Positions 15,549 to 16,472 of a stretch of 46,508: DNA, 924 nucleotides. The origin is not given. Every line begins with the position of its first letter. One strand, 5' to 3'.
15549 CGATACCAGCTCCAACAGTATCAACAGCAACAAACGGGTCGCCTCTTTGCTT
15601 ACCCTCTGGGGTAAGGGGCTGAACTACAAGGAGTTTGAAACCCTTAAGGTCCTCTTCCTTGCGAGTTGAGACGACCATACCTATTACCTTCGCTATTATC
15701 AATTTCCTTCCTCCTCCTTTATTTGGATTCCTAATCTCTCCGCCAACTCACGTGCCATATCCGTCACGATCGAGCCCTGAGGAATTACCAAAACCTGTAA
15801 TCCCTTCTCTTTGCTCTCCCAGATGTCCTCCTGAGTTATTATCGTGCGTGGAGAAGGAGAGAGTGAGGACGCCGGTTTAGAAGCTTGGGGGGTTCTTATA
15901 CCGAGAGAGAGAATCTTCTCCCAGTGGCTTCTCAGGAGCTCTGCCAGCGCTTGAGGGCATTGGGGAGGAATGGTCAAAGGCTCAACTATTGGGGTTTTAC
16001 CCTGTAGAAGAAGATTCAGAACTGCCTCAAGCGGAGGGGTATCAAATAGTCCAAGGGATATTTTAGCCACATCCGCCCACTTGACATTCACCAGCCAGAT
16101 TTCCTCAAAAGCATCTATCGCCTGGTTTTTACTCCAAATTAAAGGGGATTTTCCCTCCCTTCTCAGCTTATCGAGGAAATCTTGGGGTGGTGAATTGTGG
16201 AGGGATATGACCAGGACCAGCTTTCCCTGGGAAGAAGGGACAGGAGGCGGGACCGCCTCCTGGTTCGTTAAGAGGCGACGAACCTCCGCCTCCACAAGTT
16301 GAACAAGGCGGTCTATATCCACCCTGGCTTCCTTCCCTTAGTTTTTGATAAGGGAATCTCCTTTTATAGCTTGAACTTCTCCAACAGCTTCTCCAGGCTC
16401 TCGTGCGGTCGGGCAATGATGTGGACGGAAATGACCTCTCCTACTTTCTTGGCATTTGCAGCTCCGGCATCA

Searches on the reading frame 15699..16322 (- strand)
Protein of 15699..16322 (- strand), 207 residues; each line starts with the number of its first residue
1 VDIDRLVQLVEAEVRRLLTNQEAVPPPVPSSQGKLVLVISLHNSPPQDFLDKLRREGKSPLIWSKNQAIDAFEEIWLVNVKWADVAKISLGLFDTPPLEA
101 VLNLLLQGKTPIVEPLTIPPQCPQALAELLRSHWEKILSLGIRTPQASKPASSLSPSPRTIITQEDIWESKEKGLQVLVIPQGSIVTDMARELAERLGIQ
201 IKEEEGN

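Call 4: search_protein_families(library=pfam, proteins=[window:15699-16322:-], max_evalue=0.01)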
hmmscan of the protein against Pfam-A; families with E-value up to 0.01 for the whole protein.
window:15699-16322:- (207 aa): 0 families

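Call 5: search_protein_families(library=ncbifam, proteins=[window:15699-16322:-], max_evalue=0.01)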
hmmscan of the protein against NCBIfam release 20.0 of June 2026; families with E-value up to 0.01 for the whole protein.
window:15699-16322:- (207 aa): 3 families
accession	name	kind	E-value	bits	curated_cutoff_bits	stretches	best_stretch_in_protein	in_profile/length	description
TIGR02536.1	eut_hyp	hypoth_equivalog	3.5e-07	30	152.6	1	78-203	60-206/207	TIGR02536 family ethanolamine utilization protein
NF012001.0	PRK15457.1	equivalog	0.00011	22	193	1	160-204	3-48/233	ethanolamine utilization acetate kinase EutQ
TIGR04493.1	microcomp_PduM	equivalog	0.0063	16.4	50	1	157-201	112-153/153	PduM family microcompartment protein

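Call 51: find_homologous_proteins(query=window:15699-16322:-, max_evalue=0.001)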
Query window:15699-16322:- (207 aa): 21 proteins with E <= 0.001 among 1168 candidates.
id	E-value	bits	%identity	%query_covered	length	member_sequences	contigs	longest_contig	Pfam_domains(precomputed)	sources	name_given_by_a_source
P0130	7.5e-128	442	100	100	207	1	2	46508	-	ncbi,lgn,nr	ncbi:hypothetical protein H5T87_02235 [bacterium]|nr:hypothetical protein [bacterium]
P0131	3.5e-77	276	63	99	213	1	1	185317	-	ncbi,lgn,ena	-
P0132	2.0e-74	267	63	99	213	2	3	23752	-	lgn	-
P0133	4.3e-73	263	62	99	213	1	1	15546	-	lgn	-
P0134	3.5e-70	254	61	98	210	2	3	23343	-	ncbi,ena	ncbi:MAG: hypothetical protein ACP5KZ_02910 [bacterium]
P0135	1.7e-69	251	61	99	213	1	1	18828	-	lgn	-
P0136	8.0e-69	249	60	99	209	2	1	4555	-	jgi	-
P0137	3.1e-68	247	60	99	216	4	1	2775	-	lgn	-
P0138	7.5e-67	243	59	99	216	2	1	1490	-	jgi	-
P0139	9.3e-66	239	60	99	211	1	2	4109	-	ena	-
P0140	1.0e-64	236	55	99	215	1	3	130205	-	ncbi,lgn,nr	ncbi:hypothetical protein H5T88_08800 [bacterium]|nr:hypothetical protein [bacterium]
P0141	2.1e-64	235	58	99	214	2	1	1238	-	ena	-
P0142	3.4e-64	234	59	94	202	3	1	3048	-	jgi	jgi:hypothetical protein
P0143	2.1e-62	228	58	99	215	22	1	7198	-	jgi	jgi:hypothetical protein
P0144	2.6e-62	228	57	99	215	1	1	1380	-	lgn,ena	-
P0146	1.7e-53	199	47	99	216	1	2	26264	-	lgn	-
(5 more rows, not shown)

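Call 52: find_encoding_contigs(protein=P0140, flank=10000, max_places=1)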
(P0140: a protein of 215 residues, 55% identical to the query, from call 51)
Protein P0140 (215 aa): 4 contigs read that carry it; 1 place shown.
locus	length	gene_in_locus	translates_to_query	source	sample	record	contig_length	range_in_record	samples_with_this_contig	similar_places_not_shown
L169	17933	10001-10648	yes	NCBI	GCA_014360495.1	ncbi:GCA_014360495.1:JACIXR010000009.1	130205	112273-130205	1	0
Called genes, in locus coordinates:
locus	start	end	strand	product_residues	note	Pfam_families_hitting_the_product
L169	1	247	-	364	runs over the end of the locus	PF01435:Peptidase_M48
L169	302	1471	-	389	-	PF01408:GFO_IDH_MocA, PF22725:GFO_IDH_MocA_C3, PF02894:GFO_IDH_MocA_C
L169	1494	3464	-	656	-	-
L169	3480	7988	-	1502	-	PF04389:Peptidase_M28, PF12704:MacB_PCD (weak), PF02687:FtsX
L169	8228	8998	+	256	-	PF00596:Aldolase_II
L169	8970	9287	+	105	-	PF00936:BMC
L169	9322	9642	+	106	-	PF00936:BMC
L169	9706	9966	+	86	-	PF00936:BMC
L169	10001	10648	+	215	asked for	-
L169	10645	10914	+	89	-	PF03319:EutN_CcmL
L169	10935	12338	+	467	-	PF00171:Aldedh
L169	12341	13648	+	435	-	PF01512:Complex1_51K, PF10531:SLBB, PF13534:Fer4_17, PF13375:RnfC_N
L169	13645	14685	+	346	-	PF04055:Radical_SAM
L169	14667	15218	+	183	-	PF00936:BMC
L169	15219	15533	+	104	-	-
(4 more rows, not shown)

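Call 53: find_encoding_contigs(protein=P0146, flank=10000, max_places=1)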
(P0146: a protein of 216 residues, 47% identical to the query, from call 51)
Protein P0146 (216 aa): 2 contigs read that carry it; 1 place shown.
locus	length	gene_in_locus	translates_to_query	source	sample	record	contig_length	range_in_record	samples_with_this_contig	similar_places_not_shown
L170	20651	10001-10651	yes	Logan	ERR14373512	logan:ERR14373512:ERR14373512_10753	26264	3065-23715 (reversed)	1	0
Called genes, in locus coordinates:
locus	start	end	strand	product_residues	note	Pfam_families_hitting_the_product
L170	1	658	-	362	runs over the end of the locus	PF01435:Peptidase_M48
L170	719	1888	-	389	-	PF01408:GFO_IDH_MocA, PF22725:GFO_IDH_MocA_C3, PF02894:GFO_IDH_MocA_C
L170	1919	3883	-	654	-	-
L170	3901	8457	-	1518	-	PF04389:Peptidase_M28, PF12704:MacB_PCD (weak), PF02687:FtsX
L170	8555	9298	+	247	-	PF00596:Aldolase_II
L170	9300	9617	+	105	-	PF00936:BMC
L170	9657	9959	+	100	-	PF00936:BMC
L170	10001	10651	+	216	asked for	-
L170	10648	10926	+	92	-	PF03319:EutN_CcmL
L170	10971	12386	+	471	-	PF00171:Aldedh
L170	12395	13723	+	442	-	PF01512:Complex1_51K, PF10531:SLBB, PF13534:Fer4_17, PF13375:RnfC_N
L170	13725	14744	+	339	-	PF04055:Radical_SAM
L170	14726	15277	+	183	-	PF00936:BMC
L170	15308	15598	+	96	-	-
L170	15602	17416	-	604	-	PF13522:GATase_6, PF13537:GATase_7, PF01380:SIS, PF13580:SIS_2 (faint), PF01380:SIS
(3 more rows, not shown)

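Call 60: predict_structure(alignment_id=A2)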
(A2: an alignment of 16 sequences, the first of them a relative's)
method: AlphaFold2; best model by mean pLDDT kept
length: 207 residues; sequences in the alignment: 16
mean_pLDDT: 80.8   pTM: 0.53
mean pLDDT of the five models: 80.8, 80.0, 79.1, 78.6, 78.4
residues with pLDDT >= 90: 81; 70-90: 88; 50-70: 14; < 50: 24
segments of 3 or more residues with pLDDT < 50: 20-31, 147-157
pLDDT, mean of each block of 10 residues (from residue 1): 74 64 41 79 88 87 81 89 92 91 89 90 91 92 66 47 91 89 88 92 73
secondary structure, 60 per line:
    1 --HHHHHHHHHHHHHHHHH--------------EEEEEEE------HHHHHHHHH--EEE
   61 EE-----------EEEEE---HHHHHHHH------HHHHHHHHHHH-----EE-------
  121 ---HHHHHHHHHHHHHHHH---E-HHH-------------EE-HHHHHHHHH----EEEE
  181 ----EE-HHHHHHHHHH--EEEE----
elements in order: H3-19 E34-40 H47-55 E58-62 E74-78 H82-89 H96-106 H124-139 H164-172 E177-180 H188-197 E200-203

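Call 63: fold_search(model_id=the predicted structure, library=pdb)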
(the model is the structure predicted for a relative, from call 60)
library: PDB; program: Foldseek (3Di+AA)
matches with E <= 10: 1373; with E <= 0.001: 14
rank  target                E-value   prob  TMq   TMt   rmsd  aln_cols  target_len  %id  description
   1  7km2_D                6.0e-05  1.00  0.36  0.40   5.1       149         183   15  Dodecameric Structure of the Chlamydia trachomatis Flavin Prenyltransferase UbiX Ortholog CT220 with FMN (released 2021-11-10)
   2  7km2_G                1.1e-04  1.00  0.35  0.39   7.4       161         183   16  Dodecameric Structure of the Chlamydia trachomatis Flavin Prenyltransferase UbiX Ortholog CT220 with FMN (released 2021-11-10)
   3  7km2_C                1.5e-04  1.00  0.35  0.38   7.5       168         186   15  Dodecameric Structure of the Chlamydia trachomatis Flavin Prenyltransferase UbiX Ortholog CT220 with FMN (released 2021-11-10)
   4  7km3_C                2.1e-04  1.00  0.35  0.38   7.5       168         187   15  Dodecameric Structure of the Chlamydia trachomatis Flavin Prenyltransferase UbiX Ortholog CT220 with FMN and DMAP (released 2021-11-10)
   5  7km2_F                2.4e-04  1.00  0.35  0.38   5.1       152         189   15  Dodecameric Structure of the Chlamydia trachomatis Flavin Prenyltransferase UbiX Ortholog CT220 with FMN (released 2021-11-10)
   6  7km2_B                2.8e-04  1.00  0.36  0.40   5.0       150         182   15  Dodecameric Structure of the Chlamydia trachomatis Flavin Prenyltransferase UbiX Ortholog CT220 with FMN (released 2021-11-10)
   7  7km3_F                3.6e-04  1.00  0.34  0.37   6.0       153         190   13  Dodecameric Structure of the Chlamydia trachomatis Flavin Prenyltransferase UbiX Ortholog CT220 with FMN and DMAP (released 2021-11-10)
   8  7km2_E                3.9e-04  1.00  0.34  0.38   5.2       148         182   16  Dodecameric Structure of the Chlamydia trachomatis Flavin Prenyltransferase UbiX Ortholog CT220 with FMN (released 2021-11-10)
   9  7km2_I                4.9e-04  1.00  0.33  0.38   5.6       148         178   16  Dodecameric Structure of the Chlamydia trachomatis Flavin Prenyltransferase UbiX Ortholog CT220 with FMN (released 2021-11-10)
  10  7km2_L                5.3e-04  1.00  0.32  0.38   8.3       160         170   16  Dodecameric Structure of the Chlamydia trachomatis Flavin Prenyltransferase UbiX Ortholog CT220 with FMN (released 2021-11-10)
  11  7km3_L                6.7e-04  1.00  0.34  0.39   7.9       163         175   13  Dodecameric Structure of the Chlamydia trachomatis Flavin Prenyltransferase UbiX Ortholog CT220 with FMN and DMAP (released 2021-11-10)
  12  7km2_A                7.2e-04  1.00  0.36  0.40   7.3       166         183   14  Dodecameric Structure of the Chlamydia trachomatis Flavin Prenyltransferase UbiX Ortholog CT220 with FMN (released 2021-11-10)
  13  6m8u                  8.6e-04  1.00  0.35  0.39  15.4       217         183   10  Crystal structure of UbiX-like FMN prenyltransferase AF1214 from Archaeoglobus fulgidus, prenylated-FMN complex (released 2020-02-26)
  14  6m8t                  9.8e-04  1.00  0.36  0.39  15.9       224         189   10  Crystal structure of UbiX-like FMN prenyltransferase AF1214 from Archaeoglobus fulgidus, FMN complex (released 2020-02-26)
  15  7km2_K                1.2e-03  1.00  0.33  0.35   8.0       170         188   15  Dodecameric Structure of the Chlamydia trachomatis Flavin Prenyltransferase UbiX Ortholog CT220 with FMN (released 2021-11-10)
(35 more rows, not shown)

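Call 65: search_protein_families(library=pfam, alignment_id=A2, max_evalue=1)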
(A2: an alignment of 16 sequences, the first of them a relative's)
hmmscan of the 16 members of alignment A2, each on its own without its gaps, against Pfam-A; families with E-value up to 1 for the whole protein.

A. member 1, P0130 (207 aa): 1 family
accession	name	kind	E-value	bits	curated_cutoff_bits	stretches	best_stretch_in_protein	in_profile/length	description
PF18959.5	DUF5701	-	0.02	15.1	27.4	1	4-125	8-136/206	Family of unknown function (DUF5701)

B. families by the number of members that match (of 16 scanned): 4 families
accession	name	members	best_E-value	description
PF05770.16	Ins134_P3_kin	10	0.023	Inositol 1,3,4-trisphosphate 5/6-kinase ATP-grasp domain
PF18959.5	DUF5701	2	0.02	Family of unknown function (DUF5701)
PF19166.6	DUF5848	1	0.16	Family of unknown function (DUF5848)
PF16518.11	GrlR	1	0.29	T3SS negative regulator,GrlR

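Call 78: search_protein_representatives(alignment_id=A2)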
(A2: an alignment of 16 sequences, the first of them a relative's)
Query: 16 sequences, 213 profile positions. Proteins with E-value up to 0.001 (for the whole library): 494; up to 1e-10: 19; up to 1e-30: 1. The best 150 are listed.
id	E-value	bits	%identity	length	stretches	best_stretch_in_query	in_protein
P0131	8.8e-109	377.9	-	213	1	1-213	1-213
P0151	9.6e-16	73.9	-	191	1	72-209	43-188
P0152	9.7e-15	70.6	-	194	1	72-209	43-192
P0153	2.7e-14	69.1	-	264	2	74-209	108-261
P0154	2.9e-13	65.8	-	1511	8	169-207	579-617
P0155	4.2e-13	65.3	-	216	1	74-208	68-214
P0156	7.4e-13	64.4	-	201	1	80-207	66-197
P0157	5.4e-12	61.6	-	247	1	20-206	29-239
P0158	5.7e-12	61.6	-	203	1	77-208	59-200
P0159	7.3e-12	61.2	-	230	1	74-208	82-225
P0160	9.5e-12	60.8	-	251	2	3-156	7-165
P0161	1.3e-11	60.4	-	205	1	1-209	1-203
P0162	1.4e-11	60.2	-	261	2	72-207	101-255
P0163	1.5e-11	60.2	-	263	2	88-209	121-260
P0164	1.8e-11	59.9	-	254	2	71-211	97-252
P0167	2.4e-11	59.5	-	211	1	10-207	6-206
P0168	3.9e-11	58.8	-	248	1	1-208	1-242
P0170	1.5e-10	56.9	-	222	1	1-208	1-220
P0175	4.8e-10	55.2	-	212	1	1-207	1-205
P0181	1.2e-09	54.0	-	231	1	1-202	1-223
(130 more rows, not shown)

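Call 79: search_protein_families(library=ncbifam, proteins=[P0151, P0153, P0155, P0157, P0161, P0167, P0168, P0170, P0175, P0181], max_evalue=0.001)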
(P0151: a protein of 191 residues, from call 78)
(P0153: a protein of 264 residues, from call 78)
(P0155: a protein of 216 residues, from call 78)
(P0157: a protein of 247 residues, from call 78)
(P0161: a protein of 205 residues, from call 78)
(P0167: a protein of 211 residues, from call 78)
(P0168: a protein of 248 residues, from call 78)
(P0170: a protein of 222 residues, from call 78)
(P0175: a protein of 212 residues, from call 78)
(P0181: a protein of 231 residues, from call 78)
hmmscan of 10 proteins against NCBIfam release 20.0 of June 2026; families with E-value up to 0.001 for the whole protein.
P0151 (191 aa): 2 families
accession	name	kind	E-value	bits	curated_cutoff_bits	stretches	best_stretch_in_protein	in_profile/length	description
TIGR02536.1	eut_hyp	hypoth_equivalog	2.2e-16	60.1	152.6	1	48-188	55-206/207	TIGR02536 family ethanolamine utilization protein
NF012001.0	PRK15457.1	equivalog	2.8e-05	23.9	193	1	146-188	4-47/233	ethanolamine utilization acetate kinase EutQ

P0153 (264 aa): 2 families
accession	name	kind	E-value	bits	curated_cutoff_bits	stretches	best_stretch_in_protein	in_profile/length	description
TIGR02536.1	eut_hyp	hypoth_equivalog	1.7e-09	37.6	152.6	1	105-261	49-206/207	TIGR02536 family ethanolamine utilization protein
NF011957.1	PRK15428.1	equivalog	0.0004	20.4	179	1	220-261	121-160/162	microcompartment protein PduM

P0155 (216 aa): 1 family
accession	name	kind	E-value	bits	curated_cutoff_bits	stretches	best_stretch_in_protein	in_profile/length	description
TIGR02536.1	eut_hyp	hypoth_equivalog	3.6e-19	69.2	152.6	1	9-214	7-205/207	TIGR02536 family ethanolamine utilization protein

P0157 (247 aa): 1 family
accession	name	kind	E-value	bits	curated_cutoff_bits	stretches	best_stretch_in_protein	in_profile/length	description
TIGR02536.1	eut_hyp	hypoth_equivalog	4.2e-18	65.7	152.6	1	85-239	55-203/207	TIGR02536 family ethanolamine utilization protein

P0161 (205 aa): 1 family
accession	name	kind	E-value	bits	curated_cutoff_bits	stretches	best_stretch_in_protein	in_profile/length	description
TIGR02536.1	eut_hyp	hypoth_equivalog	5.8e-10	39.1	152.6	1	69-202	52-205/207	TIGR02536 family ethanolamine utilization protein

P0167 (211 aa): 2 families
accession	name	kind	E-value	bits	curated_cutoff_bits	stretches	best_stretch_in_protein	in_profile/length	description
TIGR02536.1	eut_hyp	hypoth_equivalog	6.6e-09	35.7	152.6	1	107-207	104-205/207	TIGR02536 family ethanolamine utilization protein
NF012001.0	PRK15457.1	equivalog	0.00026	20.7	193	1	163-210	1-49/233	ethanolamine utilization acetate kinase EutQ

P0168 (248 aa): 2 families
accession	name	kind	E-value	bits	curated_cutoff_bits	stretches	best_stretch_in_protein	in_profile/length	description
TIGR02536.1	eut_hyp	hypoth_equivalog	5e-23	81.8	152.6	1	82-239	55-202/207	TIGR02536 family ethanolamine utilization protein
TIGR02699.1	archaeo_AfpA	hypoth_equivalog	0.00019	21.1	192.45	1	54-146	51-142/174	archaeoflavoprotein AfpA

P0170 (222 aa): 1 family
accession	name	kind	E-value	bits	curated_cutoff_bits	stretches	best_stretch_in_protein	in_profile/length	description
TIGR02536.1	eut_hyp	hypoth_equivalog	5.6e-22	78.4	152.6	1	42-220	21-205/207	TIGR02536 family ethanolamine utilization protein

P0175 (212 aa): 1 family
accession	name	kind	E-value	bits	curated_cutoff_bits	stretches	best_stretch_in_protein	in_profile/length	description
TIGR02536.1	eut_hyp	hypoth_equivalog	3e-06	27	152.6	1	78-204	57-203/207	TIGR02536 family ethanolamine utilization protein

P0181 (231 aa): 2 families
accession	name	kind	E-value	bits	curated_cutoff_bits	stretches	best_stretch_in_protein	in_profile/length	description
TIGR02536.1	eut_hyp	hypoth_equivalog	2.1e-28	99.4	152.6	1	38-230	23-206/207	TIGR02536 family ethanolamine utilization protein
NF012001.0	PRK15457.1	equivalog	0.00089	19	193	0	186-229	2-46/233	ethanolamine utilization acetate kinase EutQ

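Call 80: search_protein_families(library=pfam, proteins=[P0151, P0153, P0155, P0157, P0161, P0167, P0168, P0170, P0175, P0181], max_evalue=0.01)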
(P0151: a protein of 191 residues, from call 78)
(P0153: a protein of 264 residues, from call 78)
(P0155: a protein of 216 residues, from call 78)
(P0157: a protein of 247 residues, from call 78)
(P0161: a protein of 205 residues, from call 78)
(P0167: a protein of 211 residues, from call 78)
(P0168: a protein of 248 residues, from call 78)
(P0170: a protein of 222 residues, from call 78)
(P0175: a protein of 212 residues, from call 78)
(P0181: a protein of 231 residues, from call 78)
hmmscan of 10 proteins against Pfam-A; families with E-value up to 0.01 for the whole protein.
P0151 (191 aa): 0 families

P0153 (264 aa): 1 family
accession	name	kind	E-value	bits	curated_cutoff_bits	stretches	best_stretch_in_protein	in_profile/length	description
PF02441.25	Flavoprotein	-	7.4e-05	22.8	22.7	1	41-152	4-103/162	Flavoprotein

P0155 (216 aa): 0 families

P0157 (247 aa): 0 families

P0161 (205 aa): 0 families

P0167 (211 aa): 0 families

P0168 (248 aa): 1 family
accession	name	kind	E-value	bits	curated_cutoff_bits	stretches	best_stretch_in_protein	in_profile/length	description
PF02441.25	Flavoprotein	-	0.00058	19.9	22.7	1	68-129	59-109/162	Flavoprotein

P0170 (222 aa): 0 families

P0175 (212 aa): 0 families

P0181 (231 aa): 0 families
